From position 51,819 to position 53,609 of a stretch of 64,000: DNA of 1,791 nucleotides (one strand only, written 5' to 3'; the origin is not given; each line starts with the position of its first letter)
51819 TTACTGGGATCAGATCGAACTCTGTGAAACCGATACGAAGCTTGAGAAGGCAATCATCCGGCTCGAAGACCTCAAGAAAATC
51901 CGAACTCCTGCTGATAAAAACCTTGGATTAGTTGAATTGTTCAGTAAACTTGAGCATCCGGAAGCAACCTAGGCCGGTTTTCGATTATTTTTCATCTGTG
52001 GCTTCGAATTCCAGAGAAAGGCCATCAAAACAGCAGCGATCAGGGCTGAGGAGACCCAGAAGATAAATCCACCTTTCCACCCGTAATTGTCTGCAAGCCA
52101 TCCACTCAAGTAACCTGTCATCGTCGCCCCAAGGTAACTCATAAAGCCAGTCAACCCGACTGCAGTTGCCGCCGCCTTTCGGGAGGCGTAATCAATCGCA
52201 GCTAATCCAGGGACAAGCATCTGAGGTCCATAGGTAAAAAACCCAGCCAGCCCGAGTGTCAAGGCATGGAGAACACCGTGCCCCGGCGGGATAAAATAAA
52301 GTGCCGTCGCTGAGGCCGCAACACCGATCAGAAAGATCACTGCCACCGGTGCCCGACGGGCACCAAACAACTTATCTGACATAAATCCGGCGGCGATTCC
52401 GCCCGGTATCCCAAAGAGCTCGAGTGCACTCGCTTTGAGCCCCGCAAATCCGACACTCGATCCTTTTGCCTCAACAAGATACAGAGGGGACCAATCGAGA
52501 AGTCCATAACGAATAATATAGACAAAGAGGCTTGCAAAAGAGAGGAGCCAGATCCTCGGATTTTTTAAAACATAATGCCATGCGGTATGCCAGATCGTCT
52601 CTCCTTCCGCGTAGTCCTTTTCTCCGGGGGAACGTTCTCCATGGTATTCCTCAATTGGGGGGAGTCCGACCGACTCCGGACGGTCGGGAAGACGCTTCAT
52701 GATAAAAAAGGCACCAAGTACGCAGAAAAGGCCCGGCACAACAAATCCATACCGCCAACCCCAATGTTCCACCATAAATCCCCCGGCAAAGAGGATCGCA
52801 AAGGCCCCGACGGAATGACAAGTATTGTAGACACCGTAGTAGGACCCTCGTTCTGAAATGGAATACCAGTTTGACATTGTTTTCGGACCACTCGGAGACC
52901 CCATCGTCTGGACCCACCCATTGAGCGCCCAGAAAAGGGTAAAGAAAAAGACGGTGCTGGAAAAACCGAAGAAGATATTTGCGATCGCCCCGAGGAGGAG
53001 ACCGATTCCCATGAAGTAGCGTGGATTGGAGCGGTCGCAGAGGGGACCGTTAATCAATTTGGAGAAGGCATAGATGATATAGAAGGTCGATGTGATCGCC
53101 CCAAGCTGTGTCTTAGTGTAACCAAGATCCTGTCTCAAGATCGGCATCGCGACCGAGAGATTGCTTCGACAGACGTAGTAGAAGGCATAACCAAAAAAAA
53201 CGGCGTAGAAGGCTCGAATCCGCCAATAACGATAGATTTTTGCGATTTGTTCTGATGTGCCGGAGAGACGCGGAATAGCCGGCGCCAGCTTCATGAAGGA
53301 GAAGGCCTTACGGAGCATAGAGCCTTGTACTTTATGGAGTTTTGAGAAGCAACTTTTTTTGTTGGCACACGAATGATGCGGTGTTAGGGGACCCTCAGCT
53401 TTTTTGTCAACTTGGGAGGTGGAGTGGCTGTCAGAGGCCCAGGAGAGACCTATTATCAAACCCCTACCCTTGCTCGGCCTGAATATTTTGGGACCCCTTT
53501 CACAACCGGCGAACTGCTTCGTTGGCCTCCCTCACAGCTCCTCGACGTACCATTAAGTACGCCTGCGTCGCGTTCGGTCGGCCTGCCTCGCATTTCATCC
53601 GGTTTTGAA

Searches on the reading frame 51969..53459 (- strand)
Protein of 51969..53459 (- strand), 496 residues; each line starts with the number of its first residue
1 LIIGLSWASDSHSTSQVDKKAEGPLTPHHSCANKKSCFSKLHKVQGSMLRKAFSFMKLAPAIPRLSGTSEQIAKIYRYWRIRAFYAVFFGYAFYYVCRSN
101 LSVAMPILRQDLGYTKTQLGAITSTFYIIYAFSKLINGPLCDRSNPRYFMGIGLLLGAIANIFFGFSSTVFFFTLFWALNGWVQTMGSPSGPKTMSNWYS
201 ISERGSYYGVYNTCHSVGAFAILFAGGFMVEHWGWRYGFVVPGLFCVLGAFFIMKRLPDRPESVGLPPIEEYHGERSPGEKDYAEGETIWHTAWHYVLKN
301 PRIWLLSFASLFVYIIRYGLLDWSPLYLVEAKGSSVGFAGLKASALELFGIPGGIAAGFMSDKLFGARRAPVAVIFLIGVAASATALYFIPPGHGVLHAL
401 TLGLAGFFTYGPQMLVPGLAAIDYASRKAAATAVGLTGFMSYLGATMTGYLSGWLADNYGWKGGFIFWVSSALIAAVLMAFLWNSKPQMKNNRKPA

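Call 56: search_protein_families(library=pfam, proteins=[window:51969-53459:-], max_evalue=0.00001)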
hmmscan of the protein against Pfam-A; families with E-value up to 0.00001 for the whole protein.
window:51969-53459:- (496 aa): 1 family
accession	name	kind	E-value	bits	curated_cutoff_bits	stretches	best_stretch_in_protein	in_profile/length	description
PF07690.21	MFS_1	-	4.3e-68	230.2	33.4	2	87-445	1-343/347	Major Facilitator Superfamily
